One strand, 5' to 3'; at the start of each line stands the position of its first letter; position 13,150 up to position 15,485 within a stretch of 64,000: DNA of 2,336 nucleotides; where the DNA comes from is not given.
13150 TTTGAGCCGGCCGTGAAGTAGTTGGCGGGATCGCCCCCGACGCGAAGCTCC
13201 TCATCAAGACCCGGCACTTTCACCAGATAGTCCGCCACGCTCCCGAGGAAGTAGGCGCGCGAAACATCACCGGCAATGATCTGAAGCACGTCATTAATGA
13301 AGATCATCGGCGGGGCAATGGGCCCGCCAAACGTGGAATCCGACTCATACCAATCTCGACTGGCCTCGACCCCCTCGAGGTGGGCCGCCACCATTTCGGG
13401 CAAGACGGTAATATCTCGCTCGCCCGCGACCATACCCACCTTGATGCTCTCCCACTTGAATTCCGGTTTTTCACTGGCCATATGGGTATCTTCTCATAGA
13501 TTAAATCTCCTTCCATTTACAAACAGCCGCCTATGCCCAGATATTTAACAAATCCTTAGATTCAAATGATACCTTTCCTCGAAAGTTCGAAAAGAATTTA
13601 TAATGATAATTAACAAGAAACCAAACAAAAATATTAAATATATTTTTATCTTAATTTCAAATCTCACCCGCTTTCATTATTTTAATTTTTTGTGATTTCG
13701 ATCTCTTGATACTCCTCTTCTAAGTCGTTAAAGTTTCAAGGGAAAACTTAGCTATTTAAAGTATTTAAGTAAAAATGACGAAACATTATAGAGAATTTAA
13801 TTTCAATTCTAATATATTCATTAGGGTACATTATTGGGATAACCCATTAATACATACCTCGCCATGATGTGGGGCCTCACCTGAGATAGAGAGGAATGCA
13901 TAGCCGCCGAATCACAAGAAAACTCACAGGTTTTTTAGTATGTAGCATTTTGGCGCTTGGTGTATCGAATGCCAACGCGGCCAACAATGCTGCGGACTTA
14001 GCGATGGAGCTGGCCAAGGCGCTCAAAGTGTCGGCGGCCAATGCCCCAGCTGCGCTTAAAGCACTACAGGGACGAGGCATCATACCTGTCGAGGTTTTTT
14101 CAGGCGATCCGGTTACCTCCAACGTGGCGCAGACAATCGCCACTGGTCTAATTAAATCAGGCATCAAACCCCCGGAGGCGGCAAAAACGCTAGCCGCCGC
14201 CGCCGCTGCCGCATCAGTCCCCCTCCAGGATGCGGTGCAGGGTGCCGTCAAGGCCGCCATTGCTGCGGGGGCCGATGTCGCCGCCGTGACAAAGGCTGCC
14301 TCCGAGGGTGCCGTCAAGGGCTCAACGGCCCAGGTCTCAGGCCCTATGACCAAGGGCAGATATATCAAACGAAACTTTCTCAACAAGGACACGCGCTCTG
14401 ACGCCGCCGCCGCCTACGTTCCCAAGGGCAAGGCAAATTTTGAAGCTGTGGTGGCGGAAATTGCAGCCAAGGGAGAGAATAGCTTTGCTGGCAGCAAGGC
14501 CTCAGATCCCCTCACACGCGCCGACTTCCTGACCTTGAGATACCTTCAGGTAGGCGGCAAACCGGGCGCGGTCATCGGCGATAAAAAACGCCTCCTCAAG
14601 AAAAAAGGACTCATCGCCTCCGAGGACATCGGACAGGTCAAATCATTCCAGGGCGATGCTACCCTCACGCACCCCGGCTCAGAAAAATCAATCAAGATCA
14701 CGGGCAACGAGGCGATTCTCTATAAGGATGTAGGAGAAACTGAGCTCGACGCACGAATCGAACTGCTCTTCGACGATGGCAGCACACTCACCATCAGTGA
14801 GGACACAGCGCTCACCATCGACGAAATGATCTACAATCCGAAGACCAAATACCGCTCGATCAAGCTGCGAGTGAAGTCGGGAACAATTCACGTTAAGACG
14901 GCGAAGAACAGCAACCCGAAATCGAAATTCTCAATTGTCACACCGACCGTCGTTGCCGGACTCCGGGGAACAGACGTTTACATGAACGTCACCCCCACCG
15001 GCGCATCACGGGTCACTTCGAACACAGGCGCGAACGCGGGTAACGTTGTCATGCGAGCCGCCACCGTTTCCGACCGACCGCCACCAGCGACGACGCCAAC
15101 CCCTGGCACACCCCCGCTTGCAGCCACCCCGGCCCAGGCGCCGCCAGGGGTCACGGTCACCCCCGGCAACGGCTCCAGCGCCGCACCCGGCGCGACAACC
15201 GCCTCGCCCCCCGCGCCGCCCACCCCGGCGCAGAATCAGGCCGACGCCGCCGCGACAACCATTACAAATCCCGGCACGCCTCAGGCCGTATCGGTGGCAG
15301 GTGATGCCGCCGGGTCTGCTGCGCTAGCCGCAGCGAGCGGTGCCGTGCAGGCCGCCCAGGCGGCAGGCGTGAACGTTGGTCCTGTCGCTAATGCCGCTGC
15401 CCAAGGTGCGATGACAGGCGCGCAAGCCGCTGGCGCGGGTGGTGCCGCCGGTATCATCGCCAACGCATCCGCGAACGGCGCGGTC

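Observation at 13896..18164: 1422-aa secreted FecR-domain protein built around an uncharged Ala/Gly/Gln/Asn 11/22-residue repeat array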

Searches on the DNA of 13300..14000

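Call 79: search_rna_families(source=window, start=13300, end=14000, threshold=evalue, max_evalue=1)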
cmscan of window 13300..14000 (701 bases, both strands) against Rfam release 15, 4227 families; matches with E-value up to 1: 1.
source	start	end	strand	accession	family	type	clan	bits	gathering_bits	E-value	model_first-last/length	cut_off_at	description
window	13685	13748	+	RF01714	Ocean-V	Gene; sRNA;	-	18.2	75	0.66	1-72/72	no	Ocean-V RNA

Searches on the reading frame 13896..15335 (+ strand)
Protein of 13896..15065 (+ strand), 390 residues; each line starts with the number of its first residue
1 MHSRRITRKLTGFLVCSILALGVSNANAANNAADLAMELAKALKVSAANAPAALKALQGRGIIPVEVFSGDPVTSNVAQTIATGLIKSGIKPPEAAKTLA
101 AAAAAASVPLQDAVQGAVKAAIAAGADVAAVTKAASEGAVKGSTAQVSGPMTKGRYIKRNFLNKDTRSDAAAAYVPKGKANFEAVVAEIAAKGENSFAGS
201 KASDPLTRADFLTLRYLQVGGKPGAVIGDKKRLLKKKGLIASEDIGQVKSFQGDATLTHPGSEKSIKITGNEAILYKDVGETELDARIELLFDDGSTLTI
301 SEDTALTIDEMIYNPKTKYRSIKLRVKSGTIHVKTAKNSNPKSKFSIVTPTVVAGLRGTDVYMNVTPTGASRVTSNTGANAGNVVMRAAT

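Call 9: find_homologous_proteins(query=window:13896-15065:+, max_evalue=0.001)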
Query window:13896-15065:+ (390 aa): 3 proteins with E <= 0.001 among 8000 candidates.
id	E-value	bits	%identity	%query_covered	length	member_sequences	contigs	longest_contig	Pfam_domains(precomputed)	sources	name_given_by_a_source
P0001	3.4e-238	807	100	100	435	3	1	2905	PF04773.19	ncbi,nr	ncbi:MAG: FecR domain-containing protein, partial [Nitrospinaceae bacterium]|nr:FecR domain-containi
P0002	2.0e-123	430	58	99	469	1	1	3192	PF04773.19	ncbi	ncbi:MAG: FecR family protein, partial [bacterium]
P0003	9.8e-108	378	70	68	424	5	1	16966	PF04773.19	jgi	-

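Call 11: find_encoding_contigs(protein=P0003, flank=10000, max_places=4)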
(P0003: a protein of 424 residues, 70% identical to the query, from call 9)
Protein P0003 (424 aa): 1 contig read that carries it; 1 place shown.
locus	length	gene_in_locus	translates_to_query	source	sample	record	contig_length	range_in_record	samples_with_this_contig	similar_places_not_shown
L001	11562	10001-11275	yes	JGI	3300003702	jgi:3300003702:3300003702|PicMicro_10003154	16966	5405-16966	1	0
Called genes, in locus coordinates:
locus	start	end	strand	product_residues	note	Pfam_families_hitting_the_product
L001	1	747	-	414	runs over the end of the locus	PF00291:PALP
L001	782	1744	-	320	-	PF00389:2-Hacid_dh, PF02826:2-Hacid_dh_C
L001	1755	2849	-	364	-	PF00005:ABC_tran, PF13304:AAA_21 (faint), PF08402:TOBE_2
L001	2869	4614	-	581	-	PF00528:BPD_transp_1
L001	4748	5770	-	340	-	PF01547:SBP_bac_1, PF13531:SBP_bac_11, PF13416:SBP_bac_8, PF13343:SBP_bac_6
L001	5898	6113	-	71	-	-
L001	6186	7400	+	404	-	PF08442:ATP-grasp_2, PF13549:ATP-grasp_5, PF16114:Citrate_bind (weak)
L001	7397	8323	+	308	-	PF02629:CoA_binding, PF13380:CoA_binding_2 (weak), PF13607:Succ_CoA_lig, PF00549:Ligase_CoA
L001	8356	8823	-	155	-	PF01575:MaoC_dehydratas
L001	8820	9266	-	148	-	-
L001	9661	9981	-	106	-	-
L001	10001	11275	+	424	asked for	PF04773:FecR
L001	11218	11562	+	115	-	?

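Call 12: find_encoding_contigs(protein=P0002, flank=10000, max_places=4)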
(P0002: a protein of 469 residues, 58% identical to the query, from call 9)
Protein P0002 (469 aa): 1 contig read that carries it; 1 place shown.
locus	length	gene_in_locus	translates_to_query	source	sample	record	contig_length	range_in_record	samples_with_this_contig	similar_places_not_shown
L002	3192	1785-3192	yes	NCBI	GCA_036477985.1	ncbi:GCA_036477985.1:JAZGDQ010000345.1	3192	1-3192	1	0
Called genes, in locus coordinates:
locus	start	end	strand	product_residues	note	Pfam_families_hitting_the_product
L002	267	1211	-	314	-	PF01073:3Beta_HSD, PF01370:Epimerase, PF02719:Polysacc_synt_2, PF04321:RmlD_sub_bind, PF13460:NAD_binding_10 (faint), PF16363:GDP_Man_Dehyd, PF07993:NAD_binding_4 (weak)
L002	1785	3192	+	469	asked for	PF04773:FecR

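Call 18: find_related_loci(query=A1, collection=genome_contigs, flank=10000)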
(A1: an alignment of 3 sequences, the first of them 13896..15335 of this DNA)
Query A1 (480 aa) in genome_contigs; peptide patterns used: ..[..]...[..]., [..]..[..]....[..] (x = any residue, [..] = any of these).
104 stretches matched a pattern; 10 encode a relative of the query (tblastn E <= 1e-3); 10 distinct loci.
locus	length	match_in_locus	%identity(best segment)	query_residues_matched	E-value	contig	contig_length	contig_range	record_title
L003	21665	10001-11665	67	1-432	7e-148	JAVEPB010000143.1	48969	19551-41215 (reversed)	MAG: bacterium isolate ODZ_NOB7a k141_1901827, whole genome shotgun sequence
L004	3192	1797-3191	58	4-463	2e-117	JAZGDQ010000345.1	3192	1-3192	MAG: bacterium isolate SCS3bin.47 SCS3bin.47_345, whole genome shotgun sequence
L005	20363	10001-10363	33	240-362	5e-18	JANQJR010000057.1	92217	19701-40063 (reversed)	MAG: Magnetovibrio sp. isolate PL25a_bin.122 k99_3519907, whole genome shotgun sequence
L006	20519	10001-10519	31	244-414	7e-11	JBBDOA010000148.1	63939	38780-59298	MAG: Rhodospirillales bacterium isolate LejiaB_58_10 Lejia_B_574_length_63939_cov_6, whole genome shotgun sequence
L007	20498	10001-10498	30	285-442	1e-9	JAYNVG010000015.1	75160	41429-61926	MAG: Thalassospiraceae bacterium isolate 139561_S162_metabat_bins_2.tsv.241 NODE_268_length_75160_cov_11.009121, whole g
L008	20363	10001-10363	29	240-362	6e-9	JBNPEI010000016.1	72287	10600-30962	MAG: Rhodospirillales bacterium isolate fr_S2C249 S2CNODE_163_length_72287_cov_15_791865, whole genome shotgun sequence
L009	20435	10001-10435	29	274-414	4e-8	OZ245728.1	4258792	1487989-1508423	MAG: Rhodospirillales bacterium isolate 3ef33bf5-f570-4a55-9d2c-ce20fd512375 genome assembly, chromosome: 1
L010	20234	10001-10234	34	285-362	5e-8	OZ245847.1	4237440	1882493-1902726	MAG: Rhodospirillales bacterium isolate a3b51f7d-2ba9-4b20-b109-360ef5d28540 genome assembly, chromosome: 1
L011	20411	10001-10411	30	274-414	4e-8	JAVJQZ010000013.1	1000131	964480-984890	MAG: Rhodospirillales bacterium isolate D1-CHI-11 k141_10052, whole genome shotgun sequence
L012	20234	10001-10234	34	285-362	1e-7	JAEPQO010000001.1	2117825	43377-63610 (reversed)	MAG: Rhodospirillales bacterium isolate HXMU1429-12 NODE_1_length_2117825_cov_21.819529, whole genome shotgun sequence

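Call 32: search_protein_families(library=pfam, proteins=[L003:10082-10759:+], max_evalue=10)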
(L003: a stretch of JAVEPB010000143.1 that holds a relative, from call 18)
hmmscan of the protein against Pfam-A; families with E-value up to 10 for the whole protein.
L003:10082-10759:+ (226 aa): 3 families
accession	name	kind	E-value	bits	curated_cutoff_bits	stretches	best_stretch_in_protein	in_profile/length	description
PF11242.13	DUF2774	-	0.033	14.8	29.2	1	132-154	17-39/63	Protein of unknown function (DUF2774)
PF01978.25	TrmB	-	0.094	13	25.6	1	10-48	26-59/68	Sugar-specific transcriptional regulator TrmB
PF17920.6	TetR_C_16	-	0.13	12.9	26.2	1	41-93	17-70/107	Tetracyclin repressor-like, C-terminal domain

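Call 37: search_solved_structures(query=window:13896-15065:+, max_evalue=1, show_alignments=2)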
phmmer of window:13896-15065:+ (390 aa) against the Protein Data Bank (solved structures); distinct sequences matched with E-value up to 1: 11.
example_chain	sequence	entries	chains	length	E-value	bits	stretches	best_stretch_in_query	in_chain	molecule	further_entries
8ekm_A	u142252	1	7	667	0.011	18.3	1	262-362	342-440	ADP-ribosyltransferase binding component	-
3g27_A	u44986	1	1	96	0.036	16.5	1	64-108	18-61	82 prophage-derived uncharacterized protein ybcO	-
9cjm_A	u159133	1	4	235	0.065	15.7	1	291-369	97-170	Red fluorescent protein mRuby3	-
6uwi_A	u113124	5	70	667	0.068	15.6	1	262-361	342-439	ADP-ribosyltransferase binding component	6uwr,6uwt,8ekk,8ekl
7vnj_A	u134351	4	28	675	0.07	15.6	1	262-361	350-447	ADP-ribosylating binary toxin binding subunit CdtB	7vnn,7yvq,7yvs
8dcm_C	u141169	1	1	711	0.079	15.4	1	262-361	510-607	ADP-ribosylating binary toxin binding subunit CdtB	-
9bbf_A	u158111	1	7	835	0.099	15.1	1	262-361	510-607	ADP-ribosyltransferase binding component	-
6okr_A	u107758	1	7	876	0.11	15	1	262-361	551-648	ADP-ribosyltransferase binding component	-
6o2m_A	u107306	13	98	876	0.11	15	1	262-361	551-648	ADP-ribosyltransferase binding component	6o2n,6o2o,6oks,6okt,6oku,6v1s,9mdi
7rha_B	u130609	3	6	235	0.13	14.7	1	290-369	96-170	darkmRuby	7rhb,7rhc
7rhd_A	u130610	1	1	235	0.46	12.9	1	292-369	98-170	darkmRuby M94T/F96Y mutant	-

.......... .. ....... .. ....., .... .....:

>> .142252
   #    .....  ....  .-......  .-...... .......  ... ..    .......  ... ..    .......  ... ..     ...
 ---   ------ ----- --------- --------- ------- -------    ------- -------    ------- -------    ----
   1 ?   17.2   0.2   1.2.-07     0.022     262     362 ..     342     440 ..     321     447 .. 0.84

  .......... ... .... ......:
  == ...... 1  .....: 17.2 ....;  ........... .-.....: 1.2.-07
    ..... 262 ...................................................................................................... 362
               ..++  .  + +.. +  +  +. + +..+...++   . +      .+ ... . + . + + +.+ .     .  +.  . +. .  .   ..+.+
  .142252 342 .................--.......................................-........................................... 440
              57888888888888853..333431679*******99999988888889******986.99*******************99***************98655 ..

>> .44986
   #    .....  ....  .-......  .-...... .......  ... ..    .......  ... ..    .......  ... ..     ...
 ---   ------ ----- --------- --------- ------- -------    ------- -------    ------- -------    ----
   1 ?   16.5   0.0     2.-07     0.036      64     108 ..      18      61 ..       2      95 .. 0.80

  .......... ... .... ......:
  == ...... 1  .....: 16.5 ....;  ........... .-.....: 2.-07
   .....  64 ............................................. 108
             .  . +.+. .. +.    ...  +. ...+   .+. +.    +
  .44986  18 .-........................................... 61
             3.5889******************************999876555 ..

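Call 101: list_cluster_members(proteins=[P0001, P0004, P0005, P0009])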
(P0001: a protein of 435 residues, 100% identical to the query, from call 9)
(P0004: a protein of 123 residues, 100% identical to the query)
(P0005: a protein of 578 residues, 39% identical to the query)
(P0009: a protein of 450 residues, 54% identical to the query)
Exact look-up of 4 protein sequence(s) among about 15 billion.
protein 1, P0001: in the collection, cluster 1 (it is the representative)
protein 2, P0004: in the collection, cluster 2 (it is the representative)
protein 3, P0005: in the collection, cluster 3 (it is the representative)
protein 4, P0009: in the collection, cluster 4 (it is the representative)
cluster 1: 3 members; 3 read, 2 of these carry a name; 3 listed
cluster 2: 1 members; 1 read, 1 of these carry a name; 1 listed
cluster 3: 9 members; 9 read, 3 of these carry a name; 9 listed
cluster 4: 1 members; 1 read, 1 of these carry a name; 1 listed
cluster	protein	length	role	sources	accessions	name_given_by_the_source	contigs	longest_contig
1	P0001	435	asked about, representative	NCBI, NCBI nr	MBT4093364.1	MAG: FecR domain-containing protein, partial [Nitrospinaceae bacterium] | FecR domain-containing protein [Nitrospinaceae bacterium]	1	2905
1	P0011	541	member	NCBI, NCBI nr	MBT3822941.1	MAG: FecR domain-containing protein, partial [Nitrospinaceae bacterium] | FecR domain-containing protein [Nitrospinaceae bacterium]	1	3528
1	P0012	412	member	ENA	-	-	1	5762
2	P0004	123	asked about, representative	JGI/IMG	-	hypothetical protein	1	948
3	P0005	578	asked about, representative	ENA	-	-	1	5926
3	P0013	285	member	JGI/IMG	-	hypothetical protein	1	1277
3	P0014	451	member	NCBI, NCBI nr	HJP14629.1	MAG TPA: hypothetical protein QF533_09855, partial [Nitrospinota bacterium] | hypothetical protein [Nitrospinota bacterium]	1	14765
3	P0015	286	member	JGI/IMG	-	hypothetical protein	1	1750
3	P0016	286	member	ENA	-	-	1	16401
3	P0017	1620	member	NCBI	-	-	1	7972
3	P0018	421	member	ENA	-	-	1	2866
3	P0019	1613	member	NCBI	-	-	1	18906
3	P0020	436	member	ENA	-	-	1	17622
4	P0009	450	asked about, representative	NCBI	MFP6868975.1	MAG: hypothetical protein VCE91_06425, partial [Nitrospinota bacterium]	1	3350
